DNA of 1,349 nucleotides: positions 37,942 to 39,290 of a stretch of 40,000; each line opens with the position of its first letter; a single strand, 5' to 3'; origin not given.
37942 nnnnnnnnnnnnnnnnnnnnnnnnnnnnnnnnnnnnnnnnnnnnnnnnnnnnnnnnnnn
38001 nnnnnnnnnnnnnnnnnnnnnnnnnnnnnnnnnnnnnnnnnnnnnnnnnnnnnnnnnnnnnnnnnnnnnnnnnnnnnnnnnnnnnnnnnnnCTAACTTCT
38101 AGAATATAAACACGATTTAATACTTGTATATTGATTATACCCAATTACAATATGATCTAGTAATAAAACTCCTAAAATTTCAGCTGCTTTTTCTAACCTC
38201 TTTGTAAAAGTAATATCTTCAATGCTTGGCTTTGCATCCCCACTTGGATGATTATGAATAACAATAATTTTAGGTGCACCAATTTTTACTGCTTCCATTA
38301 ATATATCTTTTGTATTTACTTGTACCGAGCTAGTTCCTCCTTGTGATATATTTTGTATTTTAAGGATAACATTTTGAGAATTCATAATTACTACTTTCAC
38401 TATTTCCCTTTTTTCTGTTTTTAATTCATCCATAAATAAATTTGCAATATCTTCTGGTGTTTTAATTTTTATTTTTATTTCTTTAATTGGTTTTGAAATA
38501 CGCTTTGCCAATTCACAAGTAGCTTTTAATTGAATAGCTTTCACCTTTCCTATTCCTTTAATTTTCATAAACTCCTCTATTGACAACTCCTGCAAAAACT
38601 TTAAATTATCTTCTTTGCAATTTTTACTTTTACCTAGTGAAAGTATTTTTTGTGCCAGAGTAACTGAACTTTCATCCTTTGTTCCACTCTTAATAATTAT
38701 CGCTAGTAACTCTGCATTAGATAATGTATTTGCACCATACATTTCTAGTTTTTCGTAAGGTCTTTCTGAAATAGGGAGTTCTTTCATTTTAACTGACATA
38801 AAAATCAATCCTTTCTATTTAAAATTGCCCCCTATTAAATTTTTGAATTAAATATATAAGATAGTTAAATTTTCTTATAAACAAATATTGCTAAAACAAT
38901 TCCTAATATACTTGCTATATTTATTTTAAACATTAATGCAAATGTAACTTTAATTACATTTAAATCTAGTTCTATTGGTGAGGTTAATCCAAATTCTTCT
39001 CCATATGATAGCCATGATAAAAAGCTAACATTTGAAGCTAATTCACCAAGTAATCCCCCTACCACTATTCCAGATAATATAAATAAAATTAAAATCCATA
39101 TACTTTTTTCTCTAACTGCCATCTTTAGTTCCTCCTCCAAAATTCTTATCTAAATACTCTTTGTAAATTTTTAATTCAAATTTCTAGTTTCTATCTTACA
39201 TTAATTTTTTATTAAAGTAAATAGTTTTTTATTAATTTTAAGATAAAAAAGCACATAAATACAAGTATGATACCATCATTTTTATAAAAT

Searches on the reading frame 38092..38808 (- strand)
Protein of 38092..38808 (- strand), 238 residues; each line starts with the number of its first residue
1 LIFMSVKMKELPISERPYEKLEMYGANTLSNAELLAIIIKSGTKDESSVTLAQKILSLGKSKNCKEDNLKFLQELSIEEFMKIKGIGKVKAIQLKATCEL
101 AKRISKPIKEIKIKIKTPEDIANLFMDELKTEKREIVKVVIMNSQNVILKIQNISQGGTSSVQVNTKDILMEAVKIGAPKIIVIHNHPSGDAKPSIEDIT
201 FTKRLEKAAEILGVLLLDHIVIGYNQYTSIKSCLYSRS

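Call 52: search_protein_families(library=pfam, proteins=[window:38092-38808:-], max_evalue=0.001)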
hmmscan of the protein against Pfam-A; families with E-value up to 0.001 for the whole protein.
window:38092-38808:- (238 aa): 4 families
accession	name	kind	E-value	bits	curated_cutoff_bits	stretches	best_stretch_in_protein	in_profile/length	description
PF04002.20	RadC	-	2.1e-36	124.9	22.1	1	115-231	1-117/121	RadC-like JAB domain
PF20582.4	UPF0758_N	-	3.3e-26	91.6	27.1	1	8-92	1-77/77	UPF0758 N-terminal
PF03483.22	B3_4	-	0.0008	19.5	29.3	0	127-174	81-125/174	B3/4 domain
PF12248.16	Methyltransf_FA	-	0.00091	19.4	24.2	0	109-172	20-82/140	Farnesoic acid 0-methyl transferase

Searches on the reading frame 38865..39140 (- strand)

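Call 52: search_protein_families(library=pfam, proteins=[window:38865-39140:-], max_evalue=0.001)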
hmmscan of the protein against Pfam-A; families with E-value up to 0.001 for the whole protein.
window:38865-39140:- (91 aa): 1 family
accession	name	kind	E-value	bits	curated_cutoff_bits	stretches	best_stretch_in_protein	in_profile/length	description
PF14209.11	DUF4321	-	5.2e-22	77.9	27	1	41-88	1-48/48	Domain of unknown function (DUF4321)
